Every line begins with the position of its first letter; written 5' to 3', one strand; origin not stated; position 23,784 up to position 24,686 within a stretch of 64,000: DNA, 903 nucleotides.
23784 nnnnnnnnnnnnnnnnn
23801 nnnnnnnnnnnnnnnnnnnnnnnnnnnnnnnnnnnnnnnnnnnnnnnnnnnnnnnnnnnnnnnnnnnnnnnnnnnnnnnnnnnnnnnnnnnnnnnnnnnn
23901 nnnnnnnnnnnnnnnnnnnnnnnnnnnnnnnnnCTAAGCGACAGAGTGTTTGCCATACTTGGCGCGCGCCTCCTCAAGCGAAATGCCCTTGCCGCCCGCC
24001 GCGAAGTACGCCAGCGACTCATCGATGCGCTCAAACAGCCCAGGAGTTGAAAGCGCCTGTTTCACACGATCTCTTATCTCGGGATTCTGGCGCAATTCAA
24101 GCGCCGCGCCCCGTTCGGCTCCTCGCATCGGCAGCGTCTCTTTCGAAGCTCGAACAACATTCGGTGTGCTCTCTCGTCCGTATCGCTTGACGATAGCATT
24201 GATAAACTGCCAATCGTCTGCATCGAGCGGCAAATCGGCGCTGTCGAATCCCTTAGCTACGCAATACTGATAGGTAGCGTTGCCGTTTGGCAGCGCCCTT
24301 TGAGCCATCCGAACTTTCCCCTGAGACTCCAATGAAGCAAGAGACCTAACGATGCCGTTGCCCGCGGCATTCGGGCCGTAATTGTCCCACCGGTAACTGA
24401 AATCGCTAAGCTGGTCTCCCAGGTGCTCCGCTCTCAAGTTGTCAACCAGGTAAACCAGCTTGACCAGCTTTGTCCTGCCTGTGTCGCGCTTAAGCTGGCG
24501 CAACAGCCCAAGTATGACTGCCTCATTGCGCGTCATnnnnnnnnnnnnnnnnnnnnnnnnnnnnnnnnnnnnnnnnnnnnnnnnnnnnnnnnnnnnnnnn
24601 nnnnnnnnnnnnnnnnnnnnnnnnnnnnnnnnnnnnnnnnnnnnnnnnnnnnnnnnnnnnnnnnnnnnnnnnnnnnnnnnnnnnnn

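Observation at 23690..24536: Panacea-domain (SocA-like) antitoxin candidate with an overlapping unknown 88-aa partner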

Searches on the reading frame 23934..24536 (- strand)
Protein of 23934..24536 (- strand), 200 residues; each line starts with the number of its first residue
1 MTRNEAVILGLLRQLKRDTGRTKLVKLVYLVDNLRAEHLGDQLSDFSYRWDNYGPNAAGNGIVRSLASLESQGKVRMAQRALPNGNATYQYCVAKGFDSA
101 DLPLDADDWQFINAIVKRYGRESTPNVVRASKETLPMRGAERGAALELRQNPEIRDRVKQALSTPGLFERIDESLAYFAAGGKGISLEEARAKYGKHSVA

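Call 4: search_protein_families(library=pfam, proteins=[window:23934-24536:-], max_evalue=1)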
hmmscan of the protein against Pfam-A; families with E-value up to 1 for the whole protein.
window:23934-24536:- (200 aa): 2 families
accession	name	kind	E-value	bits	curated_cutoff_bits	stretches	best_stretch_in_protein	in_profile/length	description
PF13274.11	SocA_Panacea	-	0.0002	22.7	25.7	1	24-131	1-106/113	Antitoxin SocA-like, Panacea domain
PF17778.7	BLACT_WH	-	0.16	12.5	22.8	1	57-79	20-42/46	Beta-lactamase associated winged helix domain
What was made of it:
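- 23934..24536 (-): panA-like gene. The 200-aa protein has a Panacea (DUF4065) core at about residues 24-131, carrying the invariant G54-P55. A roughly 50-residue helical C-terminal extension ends in the motif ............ Pfam PF13274 at E=2e-4 and 22.7 bits, covering profile positions 1-106 of 113 (call 4).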

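Call 5: search_protein_families(library=ncbifam, proteins=[window:23934-24536:-], max_evalue=1)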
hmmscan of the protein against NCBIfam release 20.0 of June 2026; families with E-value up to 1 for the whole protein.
window:23934-24536:- (200 aa): 0 families

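Call 6: find_homologous_proteins(query=window:23934-24536:-, max_evalue=0.001)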
Query window:23934-24536:- (200 aa): 25 proteins with E <= 0.001 among 752 candidates.
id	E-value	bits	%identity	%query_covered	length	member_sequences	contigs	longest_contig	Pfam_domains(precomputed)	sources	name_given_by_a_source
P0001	8.8e-127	438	100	100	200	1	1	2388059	-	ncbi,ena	-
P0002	1.0e-50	190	51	98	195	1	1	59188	PF13274.12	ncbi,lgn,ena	-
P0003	1.4e-50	190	49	98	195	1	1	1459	PF13274.12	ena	-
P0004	1.7e-50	189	50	98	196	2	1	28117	PF13274.12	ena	-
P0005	2.6e-50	189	51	92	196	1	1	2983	PF13274.12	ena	-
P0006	4.5e-50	188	49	98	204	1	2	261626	PF13274.12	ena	-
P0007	5.1e-50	188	50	98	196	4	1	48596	PF13274.12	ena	-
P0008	8.3e-50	187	51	96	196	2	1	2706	PF13274.12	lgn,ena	-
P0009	1.1e-49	187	49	98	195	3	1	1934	PF13274.12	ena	-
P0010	1.3e-48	183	48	98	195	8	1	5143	PF13274.12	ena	-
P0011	4.0e-48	182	48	98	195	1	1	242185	PF13274.12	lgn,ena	-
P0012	2.0e-47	179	48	98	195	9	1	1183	PF13274.12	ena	-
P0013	1.4e-46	176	47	98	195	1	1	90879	PF13274.12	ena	-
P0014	2.9e-41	159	46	98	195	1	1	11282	PF13274.12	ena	-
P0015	5.4e-38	148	41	99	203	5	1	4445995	-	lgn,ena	-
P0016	1.3e-37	147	42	98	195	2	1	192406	PF13274.12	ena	-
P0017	1.7e-31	127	39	99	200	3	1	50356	PF13274.12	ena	-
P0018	2.8e-30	123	38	92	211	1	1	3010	PF13274.12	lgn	-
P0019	4.2e-29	120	41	98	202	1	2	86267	PF13274.12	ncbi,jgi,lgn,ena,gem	-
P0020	7.6e-26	109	44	76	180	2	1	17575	PF13274.12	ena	-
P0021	2.0e-24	104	39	77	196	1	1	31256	PF13274.12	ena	-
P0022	2.0e-18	85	34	89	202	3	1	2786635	PF13274.12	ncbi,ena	-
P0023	3.3e-18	84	38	64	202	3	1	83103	PF13274.12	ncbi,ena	-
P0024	4.6e-9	54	36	65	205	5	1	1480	PF13274.12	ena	-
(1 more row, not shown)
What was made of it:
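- On Panacea / DUF4065 (Pfam PF13274 SocA_Panacea): 21 of the 24 homologues other than the window's own protein carry a precomputed PF13274 hit (call 6).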

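Call 8: find_encoding_contigs(protein=P0001, flank=4000, max_places=3)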
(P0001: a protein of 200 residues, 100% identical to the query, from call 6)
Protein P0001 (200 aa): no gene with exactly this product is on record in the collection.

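Call 9: find_encoding_contigs(protein=P0002, flank=4000, max_places=3)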
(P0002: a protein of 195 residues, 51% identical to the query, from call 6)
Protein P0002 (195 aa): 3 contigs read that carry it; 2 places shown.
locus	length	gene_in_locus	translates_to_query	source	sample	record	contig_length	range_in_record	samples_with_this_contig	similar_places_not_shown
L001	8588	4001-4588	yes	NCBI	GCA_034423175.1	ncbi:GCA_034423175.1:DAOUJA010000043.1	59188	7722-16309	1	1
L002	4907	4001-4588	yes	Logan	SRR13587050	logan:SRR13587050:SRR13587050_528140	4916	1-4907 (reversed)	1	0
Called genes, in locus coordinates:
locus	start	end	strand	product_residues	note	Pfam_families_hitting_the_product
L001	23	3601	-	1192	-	PF20473:MmeI_Mtase, PF07669:Eco57I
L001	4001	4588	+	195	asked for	PF13274:SocA_Panacea (weak)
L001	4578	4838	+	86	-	-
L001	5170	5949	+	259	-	PF00561:Abhydrolase_1, PF12146:Hydrolase_4, PF12697:Abhydrolase_6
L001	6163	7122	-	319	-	PF00248:Aldo_ket_red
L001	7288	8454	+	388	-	PF04909:Amidohydro_2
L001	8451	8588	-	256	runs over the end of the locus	PF01738:DLH, PF00326:Peptidase_S9 (faint)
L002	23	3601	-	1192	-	PF20473:MmeI_Mtase, PF07669:Eco57I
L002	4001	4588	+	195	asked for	PF13274:SocA_Panacea (weak)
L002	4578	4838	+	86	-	-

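Call 10: find_encoding_contigs(protein=P0006, flank=4000, max_places=3)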
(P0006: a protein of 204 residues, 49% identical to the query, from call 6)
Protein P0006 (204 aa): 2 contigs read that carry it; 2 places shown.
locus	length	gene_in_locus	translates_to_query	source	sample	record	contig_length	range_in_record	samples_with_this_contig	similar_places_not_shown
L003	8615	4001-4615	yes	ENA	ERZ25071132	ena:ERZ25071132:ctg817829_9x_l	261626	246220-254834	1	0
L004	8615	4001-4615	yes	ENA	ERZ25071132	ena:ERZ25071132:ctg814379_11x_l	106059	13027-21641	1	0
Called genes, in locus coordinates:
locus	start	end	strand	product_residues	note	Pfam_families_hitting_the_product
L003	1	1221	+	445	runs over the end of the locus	PF00355:Rieske, PF19301:LigXa_C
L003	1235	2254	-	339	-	PF04909:Amidohydro_2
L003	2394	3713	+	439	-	PF00355:Rieske, PF19301:LigXa_C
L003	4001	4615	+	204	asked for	PF13274:SocA_Panacea (weak)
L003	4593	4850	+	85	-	-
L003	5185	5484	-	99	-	PF01609:DDE_Tnp_1 (weak)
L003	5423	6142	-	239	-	PF05598:DUF772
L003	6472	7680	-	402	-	PF00884:Sulfatase, PF16347:SGSH_C (faint)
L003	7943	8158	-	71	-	-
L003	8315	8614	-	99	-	PF01609:DDE_Tnp_1 (weak)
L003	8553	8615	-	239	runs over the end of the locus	PF05598:DUF772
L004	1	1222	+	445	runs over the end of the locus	PF00355:Rieske, PF19301:LigXa_C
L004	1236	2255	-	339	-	PF04909:Amidohydro_2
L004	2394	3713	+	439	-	PF00355:Rieske, PF19301:LigXa_C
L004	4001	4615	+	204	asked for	PF13274:SocA_Panacea (weak)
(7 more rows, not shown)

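Call 14: find_encoding_contigs(protein=P0015, flank=4000, max_places=2)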
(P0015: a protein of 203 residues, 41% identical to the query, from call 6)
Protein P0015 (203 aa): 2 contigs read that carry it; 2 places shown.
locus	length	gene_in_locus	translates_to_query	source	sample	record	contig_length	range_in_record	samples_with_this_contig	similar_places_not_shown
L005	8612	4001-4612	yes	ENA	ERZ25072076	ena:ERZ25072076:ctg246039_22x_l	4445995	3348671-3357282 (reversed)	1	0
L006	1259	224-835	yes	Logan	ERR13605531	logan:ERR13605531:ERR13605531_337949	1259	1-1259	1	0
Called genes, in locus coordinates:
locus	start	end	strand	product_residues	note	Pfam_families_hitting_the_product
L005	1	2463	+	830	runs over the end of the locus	PF00963:Cohesin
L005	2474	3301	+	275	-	PF00963:Cohesin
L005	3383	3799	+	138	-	PF03928:HbpS-like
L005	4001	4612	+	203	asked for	-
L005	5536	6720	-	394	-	PF00070:Pyr_redox (faint), PF00890:FAD_binding_2 (weak), PF01266:DAO, PF07992:Pyr_redox_2 (faint), PF13450:NAD_binding_8, PF13454:NAD_binding_9 (faint)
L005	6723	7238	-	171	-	PF01323:DSBA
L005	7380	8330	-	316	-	PF00135:COesterase, PF20434:BD-FAE, PF07859:Abhydrolase_3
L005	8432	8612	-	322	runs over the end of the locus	PF14870:PSII_BNR (faint), PF02012:BNR (faint), PF15899:BNR_6 (faint), PF15902:Sortilin-Vps10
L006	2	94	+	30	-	?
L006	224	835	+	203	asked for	-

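Call 15: find_encoding_contigs(protein=P0019, flank=4000, max_places=2)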
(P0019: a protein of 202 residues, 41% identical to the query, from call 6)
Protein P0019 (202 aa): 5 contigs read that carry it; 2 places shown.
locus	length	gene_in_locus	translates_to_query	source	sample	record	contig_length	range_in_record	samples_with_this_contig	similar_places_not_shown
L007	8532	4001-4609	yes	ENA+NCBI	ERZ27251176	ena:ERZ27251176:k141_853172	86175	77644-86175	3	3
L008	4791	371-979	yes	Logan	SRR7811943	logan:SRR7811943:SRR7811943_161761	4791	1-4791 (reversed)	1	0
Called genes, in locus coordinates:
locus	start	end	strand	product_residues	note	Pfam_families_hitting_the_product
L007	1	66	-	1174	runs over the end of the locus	PF00133:tRNA-synt_1, PF09334:tRNA-synt_1g (faint), PF08264:Anticodon_1, PF19302:DUF5915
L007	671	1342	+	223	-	PF02525:Flavodoxin_2, PF03358:FMN_red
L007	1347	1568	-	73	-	-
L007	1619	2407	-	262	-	PF22564:HAAS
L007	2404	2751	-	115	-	PF03551:PadR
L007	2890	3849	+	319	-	PF03069:FmdA_AmdA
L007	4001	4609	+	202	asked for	PF13274:SocA_Panacea (weak)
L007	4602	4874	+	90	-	-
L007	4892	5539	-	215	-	PF02834:LigT_PEase, PF13563:2_5_RNA_ligase2, PF02834:LigT_PEase (weak)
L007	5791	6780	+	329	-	PF02423:OCD_Mu_crystall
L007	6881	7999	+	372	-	PF02770:Acyl-CoA_dh_M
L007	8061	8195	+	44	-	PF02423:OCD_Mu_crystall (weak)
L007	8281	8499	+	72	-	-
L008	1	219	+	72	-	?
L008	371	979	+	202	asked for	PF13274:SocA_Panacea (weak)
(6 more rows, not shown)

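Call 16: find_encoding_contigs(protein=P0022, flank=4000, max_places=2)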
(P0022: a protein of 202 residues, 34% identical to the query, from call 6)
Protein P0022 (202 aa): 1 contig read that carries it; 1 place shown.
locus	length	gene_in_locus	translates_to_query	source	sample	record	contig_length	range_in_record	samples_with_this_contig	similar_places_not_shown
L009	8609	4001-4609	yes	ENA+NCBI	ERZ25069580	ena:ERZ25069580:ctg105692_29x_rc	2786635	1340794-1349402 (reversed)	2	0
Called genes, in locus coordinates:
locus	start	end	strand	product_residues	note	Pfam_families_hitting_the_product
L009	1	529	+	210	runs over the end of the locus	PF14804:Jag_N, PF13083:KH_KhpA-B, PF01424:R3H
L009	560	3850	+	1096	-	PF00133:tRNA-synt_1, PF09334:tRNA-synt_1g, PF08264:Anticodon_1, PF19302:DUF5915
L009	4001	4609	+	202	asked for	PF13274:SocA_Panacea (weak)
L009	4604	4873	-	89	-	-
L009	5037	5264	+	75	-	-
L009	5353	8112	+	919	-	PF02739:5_3_exonuc_N, PF01367:5_3_exonuc, PF01612:DNA_pol_A_exo1, PF22619:DNA_polI_exo1, PF00476:DNA_pol_A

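Call 17: find_encoding_contigs(protein=P0017, flank=4000, max_places=2)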
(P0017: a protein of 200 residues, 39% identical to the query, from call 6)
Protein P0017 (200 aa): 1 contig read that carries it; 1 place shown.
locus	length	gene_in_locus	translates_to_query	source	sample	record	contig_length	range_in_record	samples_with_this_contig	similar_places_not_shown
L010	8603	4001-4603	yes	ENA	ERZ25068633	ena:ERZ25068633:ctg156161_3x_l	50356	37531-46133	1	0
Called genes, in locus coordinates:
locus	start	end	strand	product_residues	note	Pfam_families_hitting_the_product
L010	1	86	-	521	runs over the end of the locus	PF09481:CRISPR_Cse1 (weak)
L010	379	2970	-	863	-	-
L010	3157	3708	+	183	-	PF00929:RNase_T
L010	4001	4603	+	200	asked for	PF13274:SocA_Panacea (weak)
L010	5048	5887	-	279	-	PF01507:PAPS_reduct (weak)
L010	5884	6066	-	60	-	-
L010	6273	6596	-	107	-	-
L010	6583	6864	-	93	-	-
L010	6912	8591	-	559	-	PF12802:MarR_2 (faint), PF13412:HTH_24 (faint), PF13814:Replic_Relax (weak)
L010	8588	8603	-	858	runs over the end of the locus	PF10412:TrwB_AAD_bind (faint)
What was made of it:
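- Some loci sit beside restriction-modification or CRISPR genes (calls 9, 17).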

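Call 21: find_encoding_contigs(protein=P0011, flank=4000, max_places=2)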
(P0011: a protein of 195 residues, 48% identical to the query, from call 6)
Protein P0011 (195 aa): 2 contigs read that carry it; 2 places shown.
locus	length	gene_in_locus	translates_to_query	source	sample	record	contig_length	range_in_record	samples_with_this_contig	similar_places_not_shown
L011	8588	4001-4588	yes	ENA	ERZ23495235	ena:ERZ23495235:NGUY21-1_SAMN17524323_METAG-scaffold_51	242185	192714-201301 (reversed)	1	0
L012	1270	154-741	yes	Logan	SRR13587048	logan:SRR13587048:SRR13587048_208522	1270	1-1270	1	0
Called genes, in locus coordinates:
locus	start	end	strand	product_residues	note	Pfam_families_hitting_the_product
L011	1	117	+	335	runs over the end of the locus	PF00005:ABC_tran, PF13304:AAA_21 (faint), PF08352:oligo_HPY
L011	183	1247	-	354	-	PF04909:Amidohydro_2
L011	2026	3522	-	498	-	PF13847:Methyltransf_31 (faint), PF01555:N6_N4_Mtase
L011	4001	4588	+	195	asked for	PF13274:SocA_Panacea (weak)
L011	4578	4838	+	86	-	-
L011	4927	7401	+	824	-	PF00133:tRNA-synt_1, PF09334:tRNA-synt_1g, PF13603:tRNA-synt_1_2, PF00133:tRNA-synt_1, PF09334:tRNA-synt_1g (weak), PF08264:Anticodon_1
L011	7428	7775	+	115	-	-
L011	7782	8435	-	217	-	PF13489:Methyltransf_23, PF01209:Ubie_methyltran (weak), PF13847:Methyltransf_31, PF08241:Methyltransf_11, PF08242:Methyltransf_12, PF13649:Methyltransf_25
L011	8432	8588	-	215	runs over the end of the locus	PF13489:Methyltransf_23, PF05175:MTS (faint), PF08241:Methyltransf_11, PF08242:Methyltransf_12, PF13649:Methyltransf_25, PF13847:Methyltransf_31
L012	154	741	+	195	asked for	PF13274:SocA_Panacea (weak)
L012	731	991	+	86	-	-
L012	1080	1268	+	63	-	?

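Call 22: find_encoding_contigs(protein=P0016, flank=4000, max_places=2)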
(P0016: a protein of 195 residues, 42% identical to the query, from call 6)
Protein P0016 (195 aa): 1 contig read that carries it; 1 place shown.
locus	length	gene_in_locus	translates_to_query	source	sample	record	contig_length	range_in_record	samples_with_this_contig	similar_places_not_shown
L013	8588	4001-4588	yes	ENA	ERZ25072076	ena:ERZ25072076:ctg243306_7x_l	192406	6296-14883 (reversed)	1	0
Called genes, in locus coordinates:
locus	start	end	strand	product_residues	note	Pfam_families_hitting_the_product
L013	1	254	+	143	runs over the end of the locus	-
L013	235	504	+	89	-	-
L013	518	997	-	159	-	PF00903:Glyoxalase, PF22677:Ble-like_N (weak), PF13669:Glyoxalase_4 (weak), PF18029:Glyoxalase_6 (weak)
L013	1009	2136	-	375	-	PF04909:Amidohydro_2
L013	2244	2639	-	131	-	PF01842:ACT, PF13291:ACT_4 (faint), PF13840:ACT_7 (faint), PF19571:ACT_8 (weak), PF22468:ACT_9 (faint), PF22629:ACT_AHAS_ss (weak), PF01842:ACT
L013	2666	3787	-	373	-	PF00282:Pyridoxal_deC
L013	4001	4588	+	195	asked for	PF13274:SocA_Panacea (weak)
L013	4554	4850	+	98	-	-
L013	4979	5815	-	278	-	PF00378:ECH_1, PF16113:ECH_2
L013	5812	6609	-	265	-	PF00378:ECH_1, PF16113:ECH_2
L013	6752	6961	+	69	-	-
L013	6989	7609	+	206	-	PF00106:adh_short, PF13561:adh_short_C2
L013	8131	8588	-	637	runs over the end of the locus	-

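Call 23: find_encoding_contigs(protein=P0023, flank=4000, max_places=2)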
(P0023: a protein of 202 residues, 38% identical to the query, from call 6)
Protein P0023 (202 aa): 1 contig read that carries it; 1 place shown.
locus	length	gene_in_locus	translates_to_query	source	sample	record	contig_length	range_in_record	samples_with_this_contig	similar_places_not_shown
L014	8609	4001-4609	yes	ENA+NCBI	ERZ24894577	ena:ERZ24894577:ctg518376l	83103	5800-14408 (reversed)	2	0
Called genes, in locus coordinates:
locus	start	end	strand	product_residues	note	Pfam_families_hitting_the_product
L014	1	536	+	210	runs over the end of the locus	PF14804:Jag_N (weak), PF13083:KH_KhpA-B, PF01424:R3H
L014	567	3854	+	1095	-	PF00133:tRNA-synt_1, PF09334:tRNA-synt_1g, PF08264:Anticodon_1, PF19302:DUF5915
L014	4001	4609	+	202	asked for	PF13274:SocA_Panacea (weak)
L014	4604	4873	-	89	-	-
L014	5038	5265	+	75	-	-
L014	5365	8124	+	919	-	PF02739:5_3_exonuc_N, PF01367:5_3_exonuc, PF01612:DNA_pol_A_exo1, PF22619:DNA_polI_exo1, PF00476:DNA_pol_A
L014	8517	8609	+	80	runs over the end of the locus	PF04014:MazE_antitoxin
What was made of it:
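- Flanking genes differ wherever gene calls were available (the loci of calls 9, 10, 14-17 and 21-23).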

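Call 40: find_related_loci(query=window:23934-24536:-, collection=genome_contigs, flank=5000)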
Query window:23934-24536:- (200 aa) in genome_contigs; peptide patterns used: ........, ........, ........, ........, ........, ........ (x = any residue, [..] = any of these).
397 stretches matched a pattern; 8 encode a relative of the query (tblastn E <= 1e-3); 8 distinct loci.
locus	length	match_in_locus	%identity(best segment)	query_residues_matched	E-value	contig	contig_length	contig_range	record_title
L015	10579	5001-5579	51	1-196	3e-59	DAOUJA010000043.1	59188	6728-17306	MAG TPA_asm: Dehalococcoidia bacterium isolate S32_235 k113_824360, whole genome shotgun sequence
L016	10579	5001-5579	47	1-196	2e-54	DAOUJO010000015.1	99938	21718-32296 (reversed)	MAG TPA_asm: Dehalococcoidia bacterium isolate S34_268 k113_1548518, whole genome shotgun sequence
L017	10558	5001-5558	39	1-193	5e-35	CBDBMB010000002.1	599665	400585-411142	MAG: Dehalococcoidia bacterium isolate f924c066-0816-4e29-94a4-99ec22a44702 genome assembly, contig: contig_2, whole gen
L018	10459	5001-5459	43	1-154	2e-33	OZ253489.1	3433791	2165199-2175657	MAG: Dehalococcoidia bacterium isolate ffb8934b-577b-4777-8369-15bafc51d39f genome assembly, chromosome: 1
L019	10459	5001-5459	42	1-154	2e-33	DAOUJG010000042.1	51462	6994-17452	MAG TPA_asm: Dehalococcoidia bacterium isolate S32_251 k113_3263135, whole genome shotgun sequence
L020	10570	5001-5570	35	1-197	4e-32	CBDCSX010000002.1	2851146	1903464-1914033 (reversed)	MAG: Dehalococcoidia bacterium isolate d16e51a1-bce5-44a0-b433-43a10ca61d1e genome assembly, contig: contig_2, whole gen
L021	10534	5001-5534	34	21-198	2e-22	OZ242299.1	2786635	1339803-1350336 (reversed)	MAG: Dehalococcoidia bacterium isolate bf0c3db4-aa9a-4590-80fe-59eb253c834e genome assembly, chromosome: 1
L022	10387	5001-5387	38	21-148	4e-22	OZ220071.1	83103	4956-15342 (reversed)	MAG: Dehalococcoidia bacterium isolate 04bbb1fd-b304-46d8-a6aa-ea4a1f3e4c6b genome assembly, chromosome: 16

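Call 53: search_solved_structures(query=A4, max_evalue=10, show_alignments=1)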
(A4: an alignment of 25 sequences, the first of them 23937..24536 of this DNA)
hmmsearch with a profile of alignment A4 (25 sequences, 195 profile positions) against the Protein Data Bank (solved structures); distinct sequences matched with E-value up to 10: 31.
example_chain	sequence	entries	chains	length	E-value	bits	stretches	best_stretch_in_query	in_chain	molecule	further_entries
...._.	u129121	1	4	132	0.004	20.2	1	66-125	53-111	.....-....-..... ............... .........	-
9iij_A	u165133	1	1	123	0.0061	19.6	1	66-125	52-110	Transcriptional regulator, PadR-like family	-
8yrf_A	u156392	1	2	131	0.015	18.4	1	66-125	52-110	Transcriptional regulator, PadR-like family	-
9h87_A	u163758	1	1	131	0.015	18.3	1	66-125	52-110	Transcriptional regulator, PadR-like family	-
9gkr_A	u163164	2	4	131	0.018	18.1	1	68-125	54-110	Transcriptional regulator, PadR-like family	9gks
6do0_A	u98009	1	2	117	0.021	17.9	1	66-123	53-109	Transcriptional regulator, PadR-like family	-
9h9y_A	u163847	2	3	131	0.022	17.8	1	68-125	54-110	Transcriptional regulator, PadR-like family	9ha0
6vwe_A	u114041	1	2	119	0.023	17.8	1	66-123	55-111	Transcriptional regulator, PadR-like family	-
1xma_A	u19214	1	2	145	0.029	17.4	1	64-124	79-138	Predicted transcriptional regulator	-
7qz5_A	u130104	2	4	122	0.035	17.2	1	68-127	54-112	Transcriptional regulator, PadR-like family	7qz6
9g51_A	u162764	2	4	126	0.038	17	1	68-126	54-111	Transcriptional regulator, PadR-like family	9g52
8qdh_A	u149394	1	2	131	0.039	17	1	68-125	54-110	Transcriptional regulator, PadR-like family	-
3f8c_A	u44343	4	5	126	0.041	16.9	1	68-126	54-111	Transcriptional regulator, PadR-like family | Transcriptional regulator PadR family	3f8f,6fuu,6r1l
6i8n_A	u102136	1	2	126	0.042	16.9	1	68-126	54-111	Transcriptional regulator, PadR-like family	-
3f8b_A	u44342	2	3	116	0.049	16.7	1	68-123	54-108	Transcriptional regulator, PadR-like family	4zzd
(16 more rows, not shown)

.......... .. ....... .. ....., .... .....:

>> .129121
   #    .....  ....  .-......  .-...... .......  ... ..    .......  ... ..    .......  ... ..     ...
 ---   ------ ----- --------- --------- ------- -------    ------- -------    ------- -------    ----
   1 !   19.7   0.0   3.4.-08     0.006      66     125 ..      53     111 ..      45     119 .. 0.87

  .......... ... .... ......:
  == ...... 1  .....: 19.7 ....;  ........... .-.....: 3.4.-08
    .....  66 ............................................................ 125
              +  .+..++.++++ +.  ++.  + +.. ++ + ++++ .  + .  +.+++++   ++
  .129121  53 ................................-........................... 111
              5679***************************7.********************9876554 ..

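Call 54: search_protein_families(library=pfam, alignment_id=A4, max_evalue=0.01)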
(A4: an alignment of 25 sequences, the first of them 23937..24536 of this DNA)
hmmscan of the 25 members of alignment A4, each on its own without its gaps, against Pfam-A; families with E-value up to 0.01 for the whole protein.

A. member 1, window:23937-24536:- (200 aa): 1 family
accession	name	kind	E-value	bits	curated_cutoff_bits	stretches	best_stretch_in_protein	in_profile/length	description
PF13274.11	SocA_Panacea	-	0.0002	22.7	25.7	1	24-131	1-106/113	Antitoxin SocA-like, Panacea domain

B. families by the number of members that match (of 25 scanned): 2 families
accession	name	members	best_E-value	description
PF13274.11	SocA_Panacea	25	4.4e-11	Antitoxin SocA-like, Panacea domain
PF11213.13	DUF3006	1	0.0062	Protein of unknown function (DUF3006)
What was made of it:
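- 23934..24536 (-): All 25 family members hit PF13274 (call 54).
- Checked: All 25 members of its family hit PF13274, with a best E-value of 4.4e-11 (call 54).
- PF13274 hits the window protein (call 4) and all 25 family members (call 54).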

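Call 59: predict_structure(alignment_id=A4)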
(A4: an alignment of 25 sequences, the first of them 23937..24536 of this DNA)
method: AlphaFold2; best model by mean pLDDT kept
length: 200 residues; sequences in the alignment: 25
mean_pLDDT: 91.0   pTM: 0.81
mean pLDDT of the five models: 91.0, 90.9, 90.2, 89.9, 89.9
residues with pLDDT >= 90: 141; 70-90: 50; 50-70: 4; < 50: 5
segments of 3 or more residues with pLDDT < 50: 196-200
pLDDT, mean of each block of 10 residues (from residue 1): 97 95 98 97 97 95 98 96 91 92 95 98 98 95 96 89 84 84 74 52
secondary structure, 60 per line:
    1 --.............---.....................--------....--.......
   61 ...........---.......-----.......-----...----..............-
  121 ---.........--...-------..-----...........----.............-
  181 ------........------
elements in order: H3-15 H21-39 E48-51 E54-57 H58-71 E75-81 E87-93 H106-119 H124-132 H152-162 H167-179 H187-194
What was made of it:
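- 23934..24536 (-): The AF2 model has pLDDT 91, falling to 84, 74 and then 52 in the C-terminal helices (call 59).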
